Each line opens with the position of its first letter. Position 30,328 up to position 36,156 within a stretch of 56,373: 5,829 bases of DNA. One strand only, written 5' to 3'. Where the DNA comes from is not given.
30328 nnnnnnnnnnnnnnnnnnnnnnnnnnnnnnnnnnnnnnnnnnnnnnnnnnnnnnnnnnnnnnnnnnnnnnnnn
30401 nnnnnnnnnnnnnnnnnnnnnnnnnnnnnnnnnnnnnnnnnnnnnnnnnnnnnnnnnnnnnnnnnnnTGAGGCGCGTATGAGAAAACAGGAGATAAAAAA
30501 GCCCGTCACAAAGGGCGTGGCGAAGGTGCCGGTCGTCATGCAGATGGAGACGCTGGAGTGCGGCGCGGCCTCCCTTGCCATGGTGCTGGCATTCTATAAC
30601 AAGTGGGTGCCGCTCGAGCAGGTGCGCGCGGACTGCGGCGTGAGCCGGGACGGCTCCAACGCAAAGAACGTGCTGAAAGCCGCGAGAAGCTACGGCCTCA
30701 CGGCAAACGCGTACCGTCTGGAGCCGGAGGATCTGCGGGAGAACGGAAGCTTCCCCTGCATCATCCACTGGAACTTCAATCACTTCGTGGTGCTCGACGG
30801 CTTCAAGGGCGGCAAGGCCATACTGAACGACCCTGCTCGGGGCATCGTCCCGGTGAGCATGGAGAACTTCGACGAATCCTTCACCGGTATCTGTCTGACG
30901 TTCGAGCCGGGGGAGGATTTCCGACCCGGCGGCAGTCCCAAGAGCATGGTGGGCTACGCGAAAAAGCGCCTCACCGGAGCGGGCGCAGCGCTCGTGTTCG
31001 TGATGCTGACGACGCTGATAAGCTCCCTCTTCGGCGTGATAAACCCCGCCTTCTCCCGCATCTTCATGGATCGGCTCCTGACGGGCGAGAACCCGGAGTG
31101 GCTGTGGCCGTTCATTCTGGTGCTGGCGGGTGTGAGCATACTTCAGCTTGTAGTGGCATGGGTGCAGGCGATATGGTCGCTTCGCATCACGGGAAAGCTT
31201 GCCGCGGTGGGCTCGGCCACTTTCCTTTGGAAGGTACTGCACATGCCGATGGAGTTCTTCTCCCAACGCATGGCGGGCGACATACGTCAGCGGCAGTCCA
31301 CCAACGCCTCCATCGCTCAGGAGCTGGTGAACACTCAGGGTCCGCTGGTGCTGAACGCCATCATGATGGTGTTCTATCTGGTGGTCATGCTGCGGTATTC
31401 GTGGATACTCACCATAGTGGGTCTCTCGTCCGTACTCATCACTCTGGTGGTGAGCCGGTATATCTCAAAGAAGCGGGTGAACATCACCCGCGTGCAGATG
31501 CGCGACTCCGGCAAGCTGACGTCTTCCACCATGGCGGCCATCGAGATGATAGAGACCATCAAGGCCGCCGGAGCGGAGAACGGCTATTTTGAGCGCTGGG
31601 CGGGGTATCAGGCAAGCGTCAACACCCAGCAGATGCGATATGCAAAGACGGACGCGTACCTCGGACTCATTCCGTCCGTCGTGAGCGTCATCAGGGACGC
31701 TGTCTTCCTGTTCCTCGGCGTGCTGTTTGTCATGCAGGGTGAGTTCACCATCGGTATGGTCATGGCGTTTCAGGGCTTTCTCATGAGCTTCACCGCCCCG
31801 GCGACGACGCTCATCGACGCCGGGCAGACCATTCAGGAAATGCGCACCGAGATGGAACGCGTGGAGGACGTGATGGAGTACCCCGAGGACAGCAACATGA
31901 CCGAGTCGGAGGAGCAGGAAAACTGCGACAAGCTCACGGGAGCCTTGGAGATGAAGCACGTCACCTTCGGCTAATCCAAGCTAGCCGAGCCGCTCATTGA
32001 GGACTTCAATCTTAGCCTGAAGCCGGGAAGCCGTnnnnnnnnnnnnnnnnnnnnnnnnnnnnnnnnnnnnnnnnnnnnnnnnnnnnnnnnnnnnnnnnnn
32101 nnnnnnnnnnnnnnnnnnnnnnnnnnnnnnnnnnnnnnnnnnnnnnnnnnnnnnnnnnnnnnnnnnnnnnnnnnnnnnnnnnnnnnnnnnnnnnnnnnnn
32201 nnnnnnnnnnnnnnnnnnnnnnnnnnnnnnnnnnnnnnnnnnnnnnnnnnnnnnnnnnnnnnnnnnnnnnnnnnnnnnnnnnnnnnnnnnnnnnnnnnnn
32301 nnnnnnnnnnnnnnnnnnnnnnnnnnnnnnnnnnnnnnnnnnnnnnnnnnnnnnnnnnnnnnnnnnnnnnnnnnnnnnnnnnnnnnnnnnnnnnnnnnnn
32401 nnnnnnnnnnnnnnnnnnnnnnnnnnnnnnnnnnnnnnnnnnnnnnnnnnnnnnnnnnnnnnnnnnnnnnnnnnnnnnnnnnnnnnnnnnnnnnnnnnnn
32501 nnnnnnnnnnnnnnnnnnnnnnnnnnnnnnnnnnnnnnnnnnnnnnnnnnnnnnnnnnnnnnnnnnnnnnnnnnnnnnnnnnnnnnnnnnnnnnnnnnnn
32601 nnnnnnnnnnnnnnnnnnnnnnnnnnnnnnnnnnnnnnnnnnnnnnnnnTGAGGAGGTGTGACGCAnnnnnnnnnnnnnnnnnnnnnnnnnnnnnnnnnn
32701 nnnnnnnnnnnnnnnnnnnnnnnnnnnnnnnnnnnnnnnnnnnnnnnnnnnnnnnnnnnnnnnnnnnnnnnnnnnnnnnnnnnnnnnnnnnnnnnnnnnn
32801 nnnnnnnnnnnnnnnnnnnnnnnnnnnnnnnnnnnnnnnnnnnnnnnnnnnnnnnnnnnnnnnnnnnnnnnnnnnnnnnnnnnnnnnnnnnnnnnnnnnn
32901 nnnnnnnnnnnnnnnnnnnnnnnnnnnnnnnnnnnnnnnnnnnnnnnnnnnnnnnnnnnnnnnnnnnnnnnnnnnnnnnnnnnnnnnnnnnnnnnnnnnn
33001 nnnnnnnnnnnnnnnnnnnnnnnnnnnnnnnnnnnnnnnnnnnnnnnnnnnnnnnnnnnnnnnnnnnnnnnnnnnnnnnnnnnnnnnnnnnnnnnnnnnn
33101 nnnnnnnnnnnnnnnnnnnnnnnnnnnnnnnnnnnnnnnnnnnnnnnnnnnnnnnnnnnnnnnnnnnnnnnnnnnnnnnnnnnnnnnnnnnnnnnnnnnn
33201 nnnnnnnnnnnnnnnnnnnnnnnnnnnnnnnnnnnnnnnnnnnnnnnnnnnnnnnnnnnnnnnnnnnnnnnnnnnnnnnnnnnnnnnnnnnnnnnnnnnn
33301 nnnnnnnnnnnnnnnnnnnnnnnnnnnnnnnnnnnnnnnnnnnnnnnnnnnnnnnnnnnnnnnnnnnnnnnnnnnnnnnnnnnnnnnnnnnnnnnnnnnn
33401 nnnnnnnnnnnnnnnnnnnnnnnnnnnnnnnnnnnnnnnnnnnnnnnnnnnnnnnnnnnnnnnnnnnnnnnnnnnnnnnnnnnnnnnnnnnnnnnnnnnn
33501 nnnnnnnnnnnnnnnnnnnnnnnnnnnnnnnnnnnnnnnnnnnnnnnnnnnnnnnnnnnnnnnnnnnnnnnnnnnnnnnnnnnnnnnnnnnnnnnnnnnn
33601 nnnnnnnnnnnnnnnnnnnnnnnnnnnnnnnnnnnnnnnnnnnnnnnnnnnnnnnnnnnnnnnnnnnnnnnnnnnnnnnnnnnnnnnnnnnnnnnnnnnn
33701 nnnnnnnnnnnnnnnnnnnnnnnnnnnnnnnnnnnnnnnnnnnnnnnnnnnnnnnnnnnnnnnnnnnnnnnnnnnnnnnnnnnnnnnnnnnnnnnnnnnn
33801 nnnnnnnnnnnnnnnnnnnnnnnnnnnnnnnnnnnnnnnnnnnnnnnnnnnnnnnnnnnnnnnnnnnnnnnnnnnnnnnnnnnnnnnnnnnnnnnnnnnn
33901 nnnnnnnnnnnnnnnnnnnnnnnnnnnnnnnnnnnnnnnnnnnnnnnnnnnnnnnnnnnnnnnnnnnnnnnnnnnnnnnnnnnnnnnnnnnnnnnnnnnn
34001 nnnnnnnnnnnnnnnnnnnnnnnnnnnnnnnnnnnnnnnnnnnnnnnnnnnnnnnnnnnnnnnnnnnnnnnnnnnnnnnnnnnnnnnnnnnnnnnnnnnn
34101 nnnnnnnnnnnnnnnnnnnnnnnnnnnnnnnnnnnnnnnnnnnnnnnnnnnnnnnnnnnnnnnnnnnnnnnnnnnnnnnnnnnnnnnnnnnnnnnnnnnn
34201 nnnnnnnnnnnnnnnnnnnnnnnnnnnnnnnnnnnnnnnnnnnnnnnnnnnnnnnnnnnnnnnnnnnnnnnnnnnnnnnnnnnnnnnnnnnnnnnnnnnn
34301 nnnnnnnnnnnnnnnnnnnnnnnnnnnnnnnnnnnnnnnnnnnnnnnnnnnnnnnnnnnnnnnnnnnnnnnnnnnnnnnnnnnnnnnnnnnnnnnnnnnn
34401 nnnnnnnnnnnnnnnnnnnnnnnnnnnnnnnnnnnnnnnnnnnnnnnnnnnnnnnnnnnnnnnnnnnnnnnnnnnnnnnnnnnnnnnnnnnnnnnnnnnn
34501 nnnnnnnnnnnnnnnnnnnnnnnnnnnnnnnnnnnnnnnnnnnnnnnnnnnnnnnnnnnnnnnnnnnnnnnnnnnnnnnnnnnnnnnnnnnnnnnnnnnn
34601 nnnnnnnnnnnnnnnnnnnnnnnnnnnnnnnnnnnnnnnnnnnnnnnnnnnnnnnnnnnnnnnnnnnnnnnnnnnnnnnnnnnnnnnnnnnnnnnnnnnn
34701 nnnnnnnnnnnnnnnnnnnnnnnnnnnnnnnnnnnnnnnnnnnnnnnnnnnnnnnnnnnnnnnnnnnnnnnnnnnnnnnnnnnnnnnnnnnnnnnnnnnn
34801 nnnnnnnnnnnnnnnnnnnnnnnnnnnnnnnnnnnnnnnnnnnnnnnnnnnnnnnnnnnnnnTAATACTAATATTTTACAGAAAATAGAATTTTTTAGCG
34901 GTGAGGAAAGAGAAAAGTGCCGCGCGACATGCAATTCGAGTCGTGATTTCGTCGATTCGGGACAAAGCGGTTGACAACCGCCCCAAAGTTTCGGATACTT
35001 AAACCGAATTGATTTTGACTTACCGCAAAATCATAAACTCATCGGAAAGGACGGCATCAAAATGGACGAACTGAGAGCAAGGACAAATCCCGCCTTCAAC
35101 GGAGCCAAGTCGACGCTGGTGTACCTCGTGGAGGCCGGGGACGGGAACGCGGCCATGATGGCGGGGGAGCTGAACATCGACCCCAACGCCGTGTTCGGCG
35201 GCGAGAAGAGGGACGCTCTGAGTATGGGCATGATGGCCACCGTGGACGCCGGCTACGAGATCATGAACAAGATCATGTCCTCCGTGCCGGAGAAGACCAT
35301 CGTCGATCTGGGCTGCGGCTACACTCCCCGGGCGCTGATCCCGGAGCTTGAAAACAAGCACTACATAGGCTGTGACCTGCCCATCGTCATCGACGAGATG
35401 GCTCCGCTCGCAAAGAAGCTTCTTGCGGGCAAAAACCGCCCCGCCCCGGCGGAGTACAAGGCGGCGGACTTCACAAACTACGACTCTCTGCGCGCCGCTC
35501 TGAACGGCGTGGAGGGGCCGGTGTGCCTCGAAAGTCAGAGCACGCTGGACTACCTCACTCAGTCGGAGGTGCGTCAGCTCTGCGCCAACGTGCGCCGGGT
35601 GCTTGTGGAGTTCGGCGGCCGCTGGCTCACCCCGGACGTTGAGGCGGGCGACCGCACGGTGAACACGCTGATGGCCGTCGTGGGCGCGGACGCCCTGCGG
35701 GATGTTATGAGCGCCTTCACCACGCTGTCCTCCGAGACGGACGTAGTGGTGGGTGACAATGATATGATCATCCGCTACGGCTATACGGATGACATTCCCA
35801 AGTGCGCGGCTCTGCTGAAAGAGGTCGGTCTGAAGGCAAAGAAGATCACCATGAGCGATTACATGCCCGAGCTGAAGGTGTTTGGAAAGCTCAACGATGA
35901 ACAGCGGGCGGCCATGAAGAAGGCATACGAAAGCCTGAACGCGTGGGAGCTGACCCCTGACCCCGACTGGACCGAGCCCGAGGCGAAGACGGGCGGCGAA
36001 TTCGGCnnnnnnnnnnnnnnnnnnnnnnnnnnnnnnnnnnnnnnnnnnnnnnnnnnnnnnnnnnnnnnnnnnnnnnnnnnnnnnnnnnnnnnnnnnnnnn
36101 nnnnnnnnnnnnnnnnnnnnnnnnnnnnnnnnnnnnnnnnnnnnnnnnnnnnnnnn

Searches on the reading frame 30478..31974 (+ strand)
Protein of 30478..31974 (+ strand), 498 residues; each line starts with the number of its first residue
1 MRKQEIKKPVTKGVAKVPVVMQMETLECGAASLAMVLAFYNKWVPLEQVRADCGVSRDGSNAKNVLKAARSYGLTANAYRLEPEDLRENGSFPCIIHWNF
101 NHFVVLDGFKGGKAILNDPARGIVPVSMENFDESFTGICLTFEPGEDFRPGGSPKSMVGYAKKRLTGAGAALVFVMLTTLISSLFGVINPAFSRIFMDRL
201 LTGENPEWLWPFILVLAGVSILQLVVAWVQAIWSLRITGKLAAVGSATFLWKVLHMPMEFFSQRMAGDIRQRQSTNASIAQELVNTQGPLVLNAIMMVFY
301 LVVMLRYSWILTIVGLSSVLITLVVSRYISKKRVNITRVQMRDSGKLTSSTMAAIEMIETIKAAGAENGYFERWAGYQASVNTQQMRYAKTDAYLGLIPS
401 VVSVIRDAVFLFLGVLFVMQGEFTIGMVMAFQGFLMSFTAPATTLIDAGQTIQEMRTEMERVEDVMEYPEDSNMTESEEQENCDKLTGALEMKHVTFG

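Call 10: search_protein_families(library=ncbifam, max_evalue=0.001, proteins=[window:30478-31974:+])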
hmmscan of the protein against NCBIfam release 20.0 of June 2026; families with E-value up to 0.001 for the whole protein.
window:30478-31974:+ (498 aa): 21 families
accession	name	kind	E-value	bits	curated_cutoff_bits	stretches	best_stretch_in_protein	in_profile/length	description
TIGR03796.1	NHLM_micro_ABC1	equivalog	3.9e-163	544.3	853.3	1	16-498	1-486/710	NHLP family bacteriocin export ABC transporter peptidase/permease/ATPase subunit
TIGR01193.1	bacteriocin_ABC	subfamily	8.3e-46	156.8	523.85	1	22-497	1-481/708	peptide cleavage/export ABC transporter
NF045998.1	cleave_ABC_plasm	equivalog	4.7e-42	144.1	500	1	22-486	2-469/673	Mbov_0121 family peptidase domain-containing ABC transporter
TIGR01846.1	type_I_sec_HlyB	subfamily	8.1e-39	133.5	725.55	1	31-497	3-463/694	type I secretion system permease/ATPase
TIGR03797.1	NHLM_micro_ABC2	equivalog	1.3e-38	133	709.4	1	162-497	128-459/686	NHLP bacteriocin export ABC transporter permease/ATPase subunit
TIGR03375.1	type_I_sec_LssB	subfamily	1.2e-27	96.5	693.1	1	31-497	5-473/696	type I secretion system permease/ATPase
TIGR02203.1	MsbA_lipidA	equivalog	6.4e-20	71.1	602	1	174-497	18-339/572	lipid A export permease/ATP-binding protein MsbA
TIGR00958.1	3a01208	subfamily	6.3e-18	64.4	874.6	1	158-497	153-486/711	antigen peptide transporter 2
NF045513.1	HepA_fam_ABC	equivalog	2.4e-14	52.7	725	1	167-498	51-382/610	heterocyst formation ABC transporter subunit HepA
TIGR02204.1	MsbA_rel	hypoth_equivalog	8.3e-09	34.6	780.4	1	166-497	18-345/576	ABC transporter, permease/ATP-binding protein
NF008381.0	PRK11176.1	equivalog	1.1e-08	33.9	867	1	208-497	63-349/582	lipid A ABC transporter ATP-binding protein/permease MsbA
NF000474.1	tet_ABC_46_A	exception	2.2e-08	33.1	1250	1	206-473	52-319/574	tetracycline efflux ABC transporter Tet(46) subunit A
TIGR02868.1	CydC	equivalog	3.1e-08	32.7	329.05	1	284-497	128-342/530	thiol reductant ABC exporter subunit CydC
TIGR01842.1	type_I_sec_PrtD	subfamily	3.3e-08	32.5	510.15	1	170-468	6-300/544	type I secretion system permease/ATPase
NF008055.0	PRK10789.1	equivalog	9.7e-08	30.9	845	1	180-442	26-291/590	SmdA family multidrug ABC transporter permease/ATP-binding protein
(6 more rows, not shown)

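Call 11: search_protein_families(library=pfam, max_evalue=0.001, proteins=[window:30478-31974:+])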
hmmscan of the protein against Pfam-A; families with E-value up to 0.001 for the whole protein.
window:30478-31974:+ (498 aa): 3 families
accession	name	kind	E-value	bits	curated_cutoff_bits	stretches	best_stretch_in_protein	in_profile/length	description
PF03412.21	Peptidase_C39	-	4.1e-33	114.5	22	1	17-146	2-132/133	Peptidase C39 family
PF00664.28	ABC_membrane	-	5e-32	112.1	28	1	173-441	2-273/274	ABC transporter transmembrane region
PF13529.12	Peptidase_C39_2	-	5.9e-05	24.1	24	0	16-63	2-51/143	Peptidase_C39 like family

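Call 87: search_solved_structures(query=window:30478-31971:+, max_evalue=1e-10, show_alignments=2)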
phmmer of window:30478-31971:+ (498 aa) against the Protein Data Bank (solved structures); distinct sequences matched with E-value up to 1e-10: 24.
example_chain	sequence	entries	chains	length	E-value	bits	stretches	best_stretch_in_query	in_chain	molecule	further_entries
6mpz_A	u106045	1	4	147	3.2e-69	237.3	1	3-147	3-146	Double Glycine Motif Protease domain from AMS/PCAT Transporter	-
8vp3_A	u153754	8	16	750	2.1e-42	148.9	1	18-497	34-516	ABC-type bacteriocin transporter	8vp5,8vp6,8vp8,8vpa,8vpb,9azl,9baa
4s0f_A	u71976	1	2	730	2.1e-42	148.9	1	18-497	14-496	ABC-type bacteriocin transporter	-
4ry2_A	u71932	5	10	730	2.1e-42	148.8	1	18-497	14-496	ABC-type bacteriocin transporter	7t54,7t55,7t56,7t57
6v9z_A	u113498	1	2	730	4.5e-41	144.5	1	18-497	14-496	ABC-type bacteriocin transporter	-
8vp9_A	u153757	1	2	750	2.1e-40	142.3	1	19-497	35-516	ABC-type bacteriocin transporter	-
8hf7_A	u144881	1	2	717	9.1e-35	123.7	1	22-495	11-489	Competence factor transporting ATP-binding protein/permease ComA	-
8hf6_A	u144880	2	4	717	9.1e-35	123.7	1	22-495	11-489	Competence factor transporting ATP-binding protein/permease ComA | Transport/processing ATP-binding protein ComA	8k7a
8hf4_A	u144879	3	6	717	9.1e-35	123.7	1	22-495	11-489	Transport/processing ATP-binding protein ComA | Competence factor transporting ATP-binding protein/permease ComA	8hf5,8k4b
8vow_A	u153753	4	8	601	8e-19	71.1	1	172-497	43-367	ABC-type bacteriocin transporter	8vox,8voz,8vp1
9kwi_B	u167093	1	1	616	6e-18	68.2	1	216-497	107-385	ABC transporter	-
8wcw_B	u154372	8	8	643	6.6e-18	68.1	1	216-497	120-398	ABC transporter transmembrane region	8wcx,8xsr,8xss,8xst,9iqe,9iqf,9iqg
7n87_A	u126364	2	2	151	3.5e-15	59.1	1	18-151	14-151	ABC-type bacteriocin transporter | Peptidase C39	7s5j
3qf4_B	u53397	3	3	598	5.8e-14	55.1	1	157-497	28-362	Uncharacterized ABC transporter ATP-binding protein TM_0288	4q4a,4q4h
4q4j_B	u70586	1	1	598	5.8e-14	55.1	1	157-497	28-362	Uncharacterized ABC transporter ATP-binding protein TM_0288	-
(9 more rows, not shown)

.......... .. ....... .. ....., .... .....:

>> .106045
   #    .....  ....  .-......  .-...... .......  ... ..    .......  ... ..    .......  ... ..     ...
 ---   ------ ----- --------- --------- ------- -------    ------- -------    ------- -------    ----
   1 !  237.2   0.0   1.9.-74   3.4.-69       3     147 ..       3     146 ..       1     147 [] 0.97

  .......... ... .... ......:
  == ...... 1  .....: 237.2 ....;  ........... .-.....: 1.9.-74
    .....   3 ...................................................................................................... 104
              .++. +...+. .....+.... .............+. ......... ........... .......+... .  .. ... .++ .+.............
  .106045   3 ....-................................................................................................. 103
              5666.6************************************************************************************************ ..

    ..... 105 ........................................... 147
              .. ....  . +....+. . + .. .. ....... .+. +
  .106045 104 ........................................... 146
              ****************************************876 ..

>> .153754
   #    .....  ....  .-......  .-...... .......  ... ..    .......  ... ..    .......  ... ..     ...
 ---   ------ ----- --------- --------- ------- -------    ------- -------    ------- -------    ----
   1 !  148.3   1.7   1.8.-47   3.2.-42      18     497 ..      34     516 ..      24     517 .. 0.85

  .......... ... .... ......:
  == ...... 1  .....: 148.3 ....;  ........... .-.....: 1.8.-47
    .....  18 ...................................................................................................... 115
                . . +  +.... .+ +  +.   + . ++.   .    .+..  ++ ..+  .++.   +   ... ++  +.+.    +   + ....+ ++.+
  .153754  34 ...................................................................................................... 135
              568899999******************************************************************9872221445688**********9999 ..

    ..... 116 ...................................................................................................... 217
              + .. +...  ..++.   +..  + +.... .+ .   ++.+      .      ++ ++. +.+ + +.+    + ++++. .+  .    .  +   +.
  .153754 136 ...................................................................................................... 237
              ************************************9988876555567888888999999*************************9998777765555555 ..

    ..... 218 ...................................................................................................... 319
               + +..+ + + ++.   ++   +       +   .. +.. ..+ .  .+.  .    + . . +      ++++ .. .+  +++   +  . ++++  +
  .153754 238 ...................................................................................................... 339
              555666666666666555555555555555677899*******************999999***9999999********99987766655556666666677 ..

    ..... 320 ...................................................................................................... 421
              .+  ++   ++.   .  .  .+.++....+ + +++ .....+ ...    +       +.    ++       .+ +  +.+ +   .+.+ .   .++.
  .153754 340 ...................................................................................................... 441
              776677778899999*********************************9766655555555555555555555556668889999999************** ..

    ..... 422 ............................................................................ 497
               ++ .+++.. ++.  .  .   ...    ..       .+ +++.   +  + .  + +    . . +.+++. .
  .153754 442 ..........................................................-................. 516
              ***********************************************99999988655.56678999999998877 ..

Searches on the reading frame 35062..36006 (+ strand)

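Call 46: search_protein_families(library=pfam, max_evalue=10, proteins=[window:35062-36006:+])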
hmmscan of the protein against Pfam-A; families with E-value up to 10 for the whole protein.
seq(315 aa): 4 families
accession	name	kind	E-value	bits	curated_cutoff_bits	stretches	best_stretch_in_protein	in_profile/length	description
PF13649.12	Methyltransf_25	-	0.031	15.4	27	1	80-183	1-95/97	Methyltransferase domain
PF21649.3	APMV_polyA_pol_cat_2nd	-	0.034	13.6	27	1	236-276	70-110/294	APMV, Putative poly(A) polymerase, catalytic subunit, C-terminal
PF16891.10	STPPase_N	-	0.045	14.7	26.8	1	160-182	18-39/48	Serine-threonine protein phosphatase N-terminal domain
PF05175.20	MTS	-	0.11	12.5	23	1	60-88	15-43/170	Methyltransferase small domain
